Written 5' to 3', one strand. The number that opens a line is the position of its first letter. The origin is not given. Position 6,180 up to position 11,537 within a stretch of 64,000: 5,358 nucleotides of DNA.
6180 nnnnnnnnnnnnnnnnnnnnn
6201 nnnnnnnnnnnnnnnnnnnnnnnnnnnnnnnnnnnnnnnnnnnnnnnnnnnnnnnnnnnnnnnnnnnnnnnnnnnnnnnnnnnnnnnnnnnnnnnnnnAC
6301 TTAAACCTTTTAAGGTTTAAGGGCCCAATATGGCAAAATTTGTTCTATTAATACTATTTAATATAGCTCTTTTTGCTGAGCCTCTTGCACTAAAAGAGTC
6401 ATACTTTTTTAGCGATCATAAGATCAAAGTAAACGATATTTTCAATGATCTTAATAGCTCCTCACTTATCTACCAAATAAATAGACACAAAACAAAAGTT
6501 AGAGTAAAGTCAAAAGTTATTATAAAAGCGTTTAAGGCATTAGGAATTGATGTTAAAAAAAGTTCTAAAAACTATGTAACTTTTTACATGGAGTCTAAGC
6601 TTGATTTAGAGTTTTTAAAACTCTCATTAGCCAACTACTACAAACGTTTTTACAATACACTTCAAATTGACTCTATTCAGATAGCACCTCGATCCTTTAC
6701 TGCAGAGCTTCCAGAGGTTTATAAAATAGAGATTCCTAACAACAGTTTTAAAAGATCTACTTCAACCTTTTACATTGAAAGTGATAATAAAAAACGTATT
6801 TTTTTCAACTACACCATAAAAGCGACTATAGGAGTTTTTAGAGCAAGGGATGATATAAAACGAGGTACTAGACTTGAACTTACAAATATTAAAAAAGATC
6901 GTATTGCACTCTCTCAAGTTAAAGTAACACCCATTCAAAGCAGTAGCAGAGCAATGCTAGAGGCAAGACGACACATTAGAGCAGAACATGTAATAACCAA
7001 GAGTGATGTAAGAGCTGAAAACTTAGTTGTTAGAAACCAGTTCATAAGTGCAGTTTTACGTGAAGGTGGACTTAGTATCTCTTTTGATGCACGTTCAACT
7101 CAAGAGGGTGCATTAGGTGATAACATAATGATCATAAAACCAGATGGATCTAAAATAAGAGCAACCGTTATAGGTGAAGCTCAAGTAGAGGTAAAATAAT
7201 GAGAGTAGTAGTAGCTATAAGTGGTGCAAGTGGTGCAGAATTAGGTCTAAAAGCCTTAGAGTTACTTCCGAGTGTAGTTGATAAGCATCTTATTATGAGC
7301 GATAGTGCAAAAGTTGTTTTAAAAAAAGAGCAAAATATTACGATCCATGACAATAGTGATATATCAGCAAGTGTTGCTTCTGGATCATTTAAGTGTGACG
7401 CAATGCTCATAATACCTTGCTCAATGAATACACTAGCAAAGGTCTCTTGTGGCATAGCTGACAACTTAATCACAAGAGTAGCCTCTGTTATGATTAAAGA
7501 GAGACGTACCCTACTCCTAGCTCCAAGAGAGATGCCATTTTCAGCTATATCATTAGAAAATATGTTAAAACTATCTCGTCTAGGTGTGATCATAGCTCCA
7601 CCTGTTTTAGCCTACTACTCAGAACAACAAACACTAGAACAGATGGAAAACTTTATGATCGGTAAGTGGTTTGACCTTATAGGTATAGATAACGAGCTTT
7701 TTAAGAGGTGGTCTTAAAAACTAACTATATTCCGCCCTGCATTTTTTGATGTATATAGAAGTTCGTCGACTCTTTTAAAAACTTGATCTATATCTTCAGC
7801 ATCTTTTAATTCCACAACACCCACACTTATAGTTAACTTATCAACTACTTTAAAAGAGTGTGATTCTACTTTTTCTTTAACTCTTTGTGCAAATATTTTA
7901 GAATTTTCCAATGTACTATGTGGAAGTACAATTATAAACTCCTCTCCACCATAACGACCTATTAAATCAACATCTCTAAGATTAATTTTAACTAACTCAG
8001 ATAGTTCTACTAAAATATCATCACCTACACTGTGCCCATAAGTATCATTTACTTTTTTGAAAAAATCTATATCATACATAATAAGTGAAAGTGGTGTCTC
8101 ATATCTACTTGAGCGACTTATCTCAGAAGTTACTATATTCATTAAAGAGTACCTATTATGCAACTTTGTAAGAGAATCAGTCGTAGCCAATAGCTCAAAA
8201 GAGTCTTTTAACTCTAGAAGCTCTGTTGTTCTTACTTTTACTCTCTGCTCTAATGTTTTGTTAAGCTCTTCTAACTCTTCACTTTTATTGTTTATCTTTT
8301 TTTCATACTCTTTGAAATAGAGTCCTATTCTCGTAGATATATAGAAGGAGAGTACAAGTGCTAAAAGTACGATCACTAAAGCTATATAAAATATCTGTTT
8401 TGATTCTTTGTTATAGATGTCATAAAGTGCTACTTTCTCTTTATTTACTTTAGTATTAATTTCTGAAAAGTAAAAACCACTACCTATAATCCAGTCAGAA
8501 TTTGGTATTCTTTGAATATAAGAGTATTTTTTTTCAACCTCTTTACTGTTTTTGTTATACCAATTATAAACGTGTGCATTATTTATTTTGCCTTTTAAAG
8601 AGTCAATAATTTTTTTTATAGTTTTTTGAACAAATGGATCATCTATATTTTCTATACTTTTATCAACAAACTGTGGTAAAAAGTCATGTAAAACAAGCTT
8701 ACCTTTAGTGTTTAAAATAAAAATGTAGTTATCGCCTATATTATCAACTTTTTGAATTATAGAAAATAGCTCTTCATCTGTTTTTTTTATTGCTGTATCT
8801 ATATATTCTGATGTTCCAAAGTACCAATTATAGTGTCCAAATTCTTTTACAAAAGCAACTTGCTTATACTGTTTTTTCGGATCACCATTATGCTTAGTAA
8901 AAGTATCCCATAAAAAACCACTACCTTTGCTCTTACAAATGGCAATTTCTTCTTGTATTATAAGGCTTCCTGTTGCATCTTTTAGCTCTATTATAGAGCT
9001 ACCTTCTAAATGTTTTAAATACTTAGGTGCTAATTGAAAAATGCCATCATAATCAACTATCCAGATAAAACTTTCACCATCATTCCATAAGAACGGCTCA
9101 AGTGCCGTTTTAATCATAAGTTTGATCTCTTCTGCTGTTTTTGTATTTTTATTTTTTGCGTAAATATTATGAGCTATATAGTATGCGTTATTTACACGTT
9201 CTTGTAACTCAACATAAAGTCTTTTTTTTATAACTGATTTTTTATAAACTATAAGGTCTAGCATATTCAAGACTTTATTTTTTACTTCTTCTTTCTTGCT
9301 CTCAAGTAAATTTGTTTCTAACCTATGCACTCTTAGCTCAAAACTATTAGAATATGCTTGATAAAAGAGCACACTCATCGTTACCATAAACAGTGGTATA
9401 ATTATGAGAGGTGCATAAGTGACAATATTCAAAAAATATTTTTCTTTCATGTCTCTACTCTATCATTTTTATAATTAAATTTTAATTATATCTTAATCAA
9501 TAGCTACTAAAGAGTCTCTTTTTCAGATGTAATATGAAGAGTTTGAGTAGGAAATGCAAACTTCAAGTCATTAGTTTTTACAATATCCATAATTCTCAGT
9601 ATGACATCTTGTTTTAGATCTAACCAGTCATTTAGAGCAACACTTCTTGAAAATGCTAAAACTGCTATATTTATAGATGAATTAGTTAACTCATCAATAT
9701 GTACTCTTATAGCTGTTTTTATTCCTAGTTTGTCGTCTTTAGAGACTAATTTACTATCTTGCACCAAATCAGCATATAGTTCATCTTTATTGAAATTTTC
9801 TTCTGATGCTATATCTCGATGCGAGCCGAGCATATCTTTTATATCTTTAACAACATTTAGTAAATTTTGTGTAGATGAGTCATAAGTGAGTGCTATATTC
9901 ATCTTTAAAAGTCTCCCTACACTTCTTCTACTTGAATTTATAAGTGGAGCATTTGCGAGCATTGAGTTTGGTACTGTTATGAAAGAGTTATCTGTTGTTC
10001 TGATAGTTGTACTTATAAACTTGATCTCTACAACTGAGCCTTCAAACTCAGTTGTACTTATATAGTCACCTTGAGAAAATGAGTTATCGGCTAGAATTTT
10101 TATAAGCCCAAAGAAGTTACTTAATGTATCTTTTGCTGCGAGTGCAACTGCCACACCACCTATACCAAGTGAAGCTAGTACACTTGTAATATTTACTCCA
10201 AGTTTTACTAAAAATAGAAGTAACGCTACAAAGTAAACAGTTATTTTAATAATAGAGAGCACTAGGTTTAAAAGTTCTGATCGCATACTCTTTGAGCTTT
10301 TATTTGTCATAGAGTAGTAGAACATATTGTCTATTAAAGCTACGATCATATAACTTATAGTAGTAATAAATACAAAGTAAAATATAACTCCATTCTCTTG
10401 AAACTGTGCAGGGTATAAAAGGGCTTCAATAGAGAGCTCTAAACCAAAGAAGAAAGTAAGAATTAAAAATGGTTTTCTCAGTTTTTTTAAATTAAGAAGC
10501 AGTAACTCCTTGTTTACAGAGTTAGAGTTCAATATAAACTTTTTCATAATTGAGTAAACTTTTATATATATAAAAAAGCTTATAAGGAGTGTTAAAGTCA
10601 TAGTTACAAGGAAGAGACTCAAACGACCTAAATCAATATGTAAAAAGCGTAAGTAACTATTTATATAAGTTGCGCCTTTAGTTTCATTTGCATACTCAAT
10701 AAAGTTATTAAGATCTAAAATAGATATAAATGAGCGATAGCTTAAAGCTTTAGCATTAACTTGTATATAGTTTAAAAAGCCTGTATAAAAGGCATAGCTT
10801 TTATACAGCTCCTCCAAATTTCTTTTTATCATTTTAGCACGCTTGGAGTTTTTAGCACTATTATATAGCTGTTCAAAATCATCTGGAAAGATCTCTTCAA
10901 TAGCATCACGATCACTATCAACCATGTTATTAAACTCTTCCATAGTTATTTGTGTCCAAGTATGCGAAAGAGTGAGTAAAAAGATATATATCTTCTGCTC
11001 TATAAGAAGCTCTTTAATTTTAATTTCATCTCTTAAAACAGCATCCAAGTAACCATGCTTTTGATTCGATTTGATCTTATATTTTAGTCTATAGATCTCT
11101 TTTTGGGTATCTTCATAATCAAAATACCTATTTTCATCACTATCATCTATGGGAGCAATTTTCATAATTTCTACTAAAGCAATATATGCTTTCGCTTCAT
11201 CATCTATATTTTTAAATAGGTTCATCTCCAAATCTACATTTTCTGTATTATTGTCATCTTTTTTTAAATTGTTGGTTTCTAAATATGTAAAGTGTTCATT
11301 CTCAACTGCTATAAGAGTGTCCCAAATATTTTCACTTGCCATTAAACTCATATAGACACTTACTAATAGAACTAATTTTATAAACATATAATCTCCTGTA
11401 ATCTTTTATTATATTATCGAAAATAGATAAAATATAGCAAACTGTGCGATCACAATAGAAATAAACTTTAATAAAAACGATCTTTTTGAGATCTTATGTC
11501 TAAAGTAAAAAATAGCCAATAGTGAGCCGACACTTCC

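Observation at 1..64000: HIP1-like palindrome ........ and its core CGATCG are heavily over-represented in an AT-rich genome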

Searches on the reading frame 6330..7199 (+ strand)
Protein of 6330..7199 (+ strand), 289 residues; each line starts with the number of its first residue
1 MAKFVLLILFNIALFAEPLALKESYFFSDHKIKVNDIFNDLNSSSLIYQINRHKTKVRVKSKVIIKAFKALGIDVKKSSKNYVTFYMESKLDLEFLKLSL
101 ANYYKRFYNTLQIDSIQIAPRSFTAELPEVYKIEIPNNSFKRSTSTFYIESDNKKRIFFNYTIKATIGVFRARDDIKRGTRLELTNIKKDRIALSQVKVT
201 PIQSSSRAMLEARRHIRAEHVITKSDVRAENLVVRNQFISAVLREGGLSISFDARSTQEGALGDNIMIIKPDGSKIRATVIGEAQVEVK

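Call 19: search_protein_families(library=pfam, proteins=[window:6330-7199:+], max_evalue=0.00001)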
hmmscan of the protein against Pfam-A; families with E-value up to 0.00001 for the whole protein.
window:6330-7199:+ (289 aa): 1 family
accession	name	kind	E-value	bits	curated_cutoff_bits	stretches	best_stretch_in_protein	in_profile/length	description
PF13144.11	ChapFlgA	-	4.3e-17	62.7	23.8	1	170-288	4-122/122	Chaperone for flagella basal body P-ring formation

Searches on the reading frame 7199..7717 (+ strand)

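Call 19: search_protein_families(library=pfam, proteins=[window:7199-7717:+], max_evalue=0.00001)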
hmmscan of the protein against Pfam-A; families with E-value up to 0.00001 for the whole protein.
window:7199-7717:+ (172 aa): 1 family
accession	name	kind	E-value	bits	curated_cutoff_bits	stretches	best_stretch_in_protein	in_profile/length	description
PF02441.25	Flavoprotein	-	3.8e-43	147.3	22.7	1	1-160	1-161/162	Flavoprotein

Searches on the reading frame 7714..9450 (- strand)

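Call 19: search_protein_families(library=pfam, proteins=[window:7714-9450:-], max_evalue=0.00001)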
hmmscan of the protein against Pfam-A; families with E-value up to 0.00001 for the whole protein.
window:7714-9450:- (578 aa): 4 families
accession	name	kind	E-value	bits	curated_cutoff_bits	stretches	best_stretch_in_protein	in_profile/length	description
PF08269.17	dCache_2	-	7.1e-68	229.4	26.5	1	35-332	3-298/298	Cache domain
PF00990.26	GGDEF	-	1.5e-41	142.3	23.8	1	422-574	1-160/161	Diguanylate cyclase, GGDEF domain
PF17200.10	sCache_2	-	4.2e-35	121.4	25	2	238-337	52-151/155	Single Cache domain 2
PF17201.10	Cache_3-Cache_2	-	1.7e-09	37.8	27.7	1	220-337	183-295/299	Cache 3/Cache 2 fusion domain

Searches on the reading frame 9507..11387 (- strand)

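Call 19: search_protein_families(library=pfam, proteins=[window:9507-11387:-], max_evalue=0.00001)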
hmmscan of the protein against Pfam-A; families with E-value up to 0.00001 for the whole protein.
window:9507-11387:- (626 aa): 3 families
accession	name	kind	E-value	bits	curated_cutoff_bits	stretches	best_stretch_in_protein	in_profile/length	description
PF00924.24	MS_channel_2nd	-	9.9e-18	64.5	20.2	1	420-487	1-68/68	Mechanosensitive ion channel, beta-domain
PF21082.3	MS_channel_3rd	-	8.1e-11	42.6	21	1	495-610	2-88/88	Mechanosensitive ion channel MscS, C-terminal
PF21088.3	MS_channel_1st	-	2.9e-08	34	23.1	1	379-419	2-42/42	Mechanosensitive ion channel, transmembrane helices 2/3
